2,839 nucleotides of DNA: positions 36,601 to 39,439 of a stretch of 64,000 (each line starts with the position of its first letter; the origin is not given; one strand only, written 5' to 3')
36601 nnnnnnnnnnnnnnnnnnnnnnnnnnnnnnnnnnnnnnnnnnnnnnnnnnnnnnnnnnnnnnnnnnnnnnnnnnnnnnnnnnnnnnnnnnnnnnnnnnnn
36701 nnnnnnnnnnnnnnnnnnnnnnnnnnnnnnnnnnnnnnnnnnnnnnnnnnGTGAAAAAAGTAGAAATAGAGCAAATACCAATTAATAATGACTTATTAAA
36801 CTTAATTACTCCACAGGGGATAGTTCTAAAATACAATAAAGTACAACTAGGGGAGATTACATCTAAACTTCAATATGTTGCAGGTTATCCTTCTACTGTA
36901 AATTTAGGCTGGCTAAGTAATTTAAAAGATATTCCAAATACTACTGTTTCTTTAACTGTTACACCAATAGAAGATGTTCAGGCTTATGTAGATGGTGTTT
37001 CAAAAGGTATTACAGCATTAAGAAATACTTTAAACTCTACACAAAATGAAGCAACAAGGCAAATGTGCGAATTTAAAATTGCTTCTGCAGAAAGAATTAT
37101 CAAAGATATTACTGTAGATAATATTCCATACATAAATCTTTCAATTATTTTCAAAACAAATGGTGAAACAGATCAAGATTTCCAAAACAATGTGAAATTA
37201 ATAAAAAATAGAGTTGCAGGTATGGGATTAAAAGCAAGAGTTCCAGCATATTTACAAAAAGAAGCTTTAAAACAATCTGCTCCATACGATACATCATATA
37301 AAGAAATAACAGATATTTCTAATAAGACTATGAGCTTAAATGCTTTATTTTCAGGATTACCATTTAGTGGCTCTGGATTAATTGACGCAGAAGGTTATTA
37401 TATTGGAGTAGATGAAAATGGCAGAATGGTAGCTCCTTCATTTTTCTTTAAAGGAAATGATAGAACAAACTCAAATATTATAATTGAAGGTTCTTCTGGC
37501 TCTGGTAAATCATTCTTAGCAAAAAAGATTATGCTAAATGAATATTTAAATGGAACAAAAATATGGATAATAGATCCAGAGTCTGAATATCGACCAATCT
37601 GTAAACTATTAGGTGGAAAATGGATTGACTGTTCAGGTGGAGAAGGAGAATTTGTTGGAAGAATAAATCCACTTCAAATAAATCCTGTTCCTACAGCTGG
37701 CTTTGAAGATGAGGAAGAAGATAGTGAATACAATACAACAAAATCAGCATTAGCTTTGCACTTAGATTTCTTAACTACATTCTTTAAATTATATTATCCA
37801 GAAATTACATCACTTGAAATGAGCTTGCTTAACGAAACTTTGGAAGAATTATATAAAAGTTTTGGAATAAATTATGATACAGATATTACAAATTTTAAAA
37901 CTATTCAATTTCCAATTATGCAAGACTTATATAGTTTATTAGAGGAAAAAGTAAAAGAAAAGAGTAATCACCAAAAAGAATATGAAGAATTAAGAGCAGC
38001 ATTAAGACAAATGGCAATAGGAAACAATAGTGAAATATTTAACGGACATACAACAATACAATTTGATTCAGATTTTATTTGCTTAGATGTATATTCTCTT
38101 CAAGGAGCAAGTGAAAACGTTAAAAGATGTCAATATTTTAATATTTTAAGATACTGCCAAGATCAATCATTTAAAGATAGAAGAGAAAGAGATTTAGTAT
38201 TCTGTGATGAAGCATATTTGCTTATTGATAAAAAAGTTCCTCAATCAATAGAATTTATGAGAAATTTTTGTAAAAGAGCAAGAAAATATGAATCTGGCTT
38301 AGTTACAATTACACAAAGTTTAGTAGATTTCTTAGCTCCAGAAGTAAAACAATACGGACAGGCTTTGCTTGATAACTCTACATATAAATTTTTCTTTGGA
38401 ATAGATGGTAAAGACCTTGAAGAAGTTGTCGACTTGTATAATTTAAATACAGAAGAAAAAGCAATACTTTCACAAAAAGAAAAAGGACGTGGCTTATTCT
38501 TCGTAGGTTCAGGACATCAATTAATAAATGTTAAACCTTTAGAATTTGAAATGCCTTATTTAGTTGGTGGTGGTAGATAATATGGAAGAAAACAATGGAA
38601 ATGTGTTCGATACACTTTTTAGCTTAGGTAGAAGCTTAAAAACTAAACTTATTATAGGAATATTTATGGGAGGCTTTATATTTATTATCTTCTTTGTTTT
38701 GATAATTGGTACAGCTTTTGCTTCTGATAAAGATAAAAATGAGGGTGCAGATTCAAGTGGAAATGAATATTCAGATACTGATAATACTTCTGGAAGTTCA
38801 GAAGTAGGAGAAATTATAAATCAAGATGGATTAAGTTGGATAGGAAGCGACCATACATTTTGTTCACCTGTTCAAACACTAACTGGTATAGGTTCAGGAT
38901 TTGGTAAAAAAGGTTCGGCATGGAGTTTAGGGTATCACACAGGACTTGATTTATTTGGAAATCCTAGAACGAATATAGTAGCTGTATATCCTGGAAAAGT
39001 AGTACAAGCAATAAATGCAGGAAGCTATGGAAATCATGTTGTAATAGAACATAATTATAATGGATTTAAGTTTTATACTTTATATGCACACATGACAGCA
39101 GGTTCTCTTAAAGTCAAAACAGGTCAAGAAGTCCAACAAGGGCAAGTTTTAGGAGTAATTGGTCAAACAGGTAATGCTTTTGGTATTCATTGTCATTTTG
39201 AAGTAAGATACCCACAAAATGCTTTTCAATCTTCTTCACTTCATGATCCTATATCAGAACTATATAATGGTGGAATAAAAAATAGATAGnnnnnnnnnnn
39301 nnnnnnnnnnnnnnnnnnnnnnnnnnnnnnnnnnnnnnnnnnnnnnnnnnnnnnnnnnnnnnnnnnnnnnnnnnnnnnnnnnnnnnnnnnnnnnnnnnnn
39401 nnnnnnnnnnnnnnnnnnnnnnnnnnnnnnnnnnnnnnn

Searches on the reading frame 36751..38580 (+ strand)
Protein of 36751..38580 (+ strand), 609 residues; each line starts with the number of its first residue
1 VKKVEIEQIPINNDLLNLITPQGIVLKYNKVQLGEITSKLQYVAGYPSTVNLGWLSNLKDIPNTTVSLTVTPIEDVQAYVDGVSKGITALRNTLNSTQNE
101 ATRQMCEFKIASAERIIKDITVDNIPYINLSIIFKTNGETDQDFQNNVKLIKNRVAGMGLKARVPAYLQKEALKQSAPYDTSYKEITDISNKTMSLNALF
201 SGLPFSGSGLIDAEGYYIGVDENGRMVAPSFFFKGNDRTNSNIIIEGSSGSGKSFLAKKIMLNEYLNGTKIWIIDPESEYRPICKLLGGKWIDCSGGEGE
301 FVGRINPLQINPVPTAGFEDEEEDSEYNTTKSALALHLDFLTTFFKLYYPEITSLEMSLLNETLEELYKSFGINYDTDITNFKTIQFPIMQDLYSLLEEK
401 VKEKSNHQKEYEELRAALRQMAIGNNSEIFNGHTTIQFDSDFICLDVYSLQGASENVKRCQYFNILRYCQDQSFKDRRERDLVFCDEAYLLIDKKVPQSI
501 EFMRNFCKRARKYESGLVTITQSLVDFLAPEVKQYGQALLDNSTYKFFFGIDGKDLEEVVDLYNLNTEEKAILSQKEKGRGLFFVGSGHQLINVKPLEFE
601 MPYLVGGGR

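Call 62: search_protein_families(library=pfam, proteins=[window:36751-38580:+], max_evalue=0.001)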
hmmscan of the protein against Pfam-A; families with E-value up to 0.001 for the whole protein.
window:36751-38580:+ (609 aa): 3 families
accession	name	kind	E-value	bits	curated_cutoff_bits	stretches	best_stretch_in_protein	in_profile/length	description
PF19044.6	P-loop_TraG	-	4.3e-16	59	25.8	1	238-572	27-341/413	TraG P-loop domain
PF12846.13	AAA_10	-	4.7e-14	52.6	27.5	2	234-281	15-62/362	AAA-like domain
PF01935.23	DUF87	-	3.4e-07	31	23.2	1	245-419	28-167/220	Helicase HerA, central domain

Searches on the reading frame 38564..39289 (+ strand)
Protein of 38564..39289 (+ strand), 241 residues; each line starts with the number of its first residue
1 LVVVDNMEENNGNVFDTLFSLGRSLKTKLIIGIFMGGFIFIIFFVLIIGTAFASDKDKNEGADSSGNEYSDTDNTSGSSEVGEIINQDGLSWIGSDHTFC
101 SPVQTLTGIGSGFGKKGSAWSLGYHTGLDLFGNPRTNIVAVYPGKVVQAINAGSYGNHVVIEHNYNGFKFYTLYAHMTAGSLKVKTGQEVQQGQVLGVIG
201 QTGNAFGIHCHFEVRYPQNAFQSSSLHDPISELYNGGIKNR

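Call 118: search_protein_families(library=pfam, proteins=[window:38564-39289:+], max_evalue=0.01)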
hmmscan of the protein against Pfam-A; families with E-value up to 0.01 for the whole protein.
window:38564-39289:+ (241 aa): 2 families
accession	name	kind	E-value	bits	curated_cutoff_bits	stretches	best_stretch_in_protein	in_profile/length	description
PF01551.29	Peptidase_M23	-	6.8e-24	84.3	28.7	1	124-220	2-93/96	Peptidase family M23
PF25184.1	YxzE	-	0.0033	18.9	40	1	35-79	1-46/65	YxzE-like putative bacteriocin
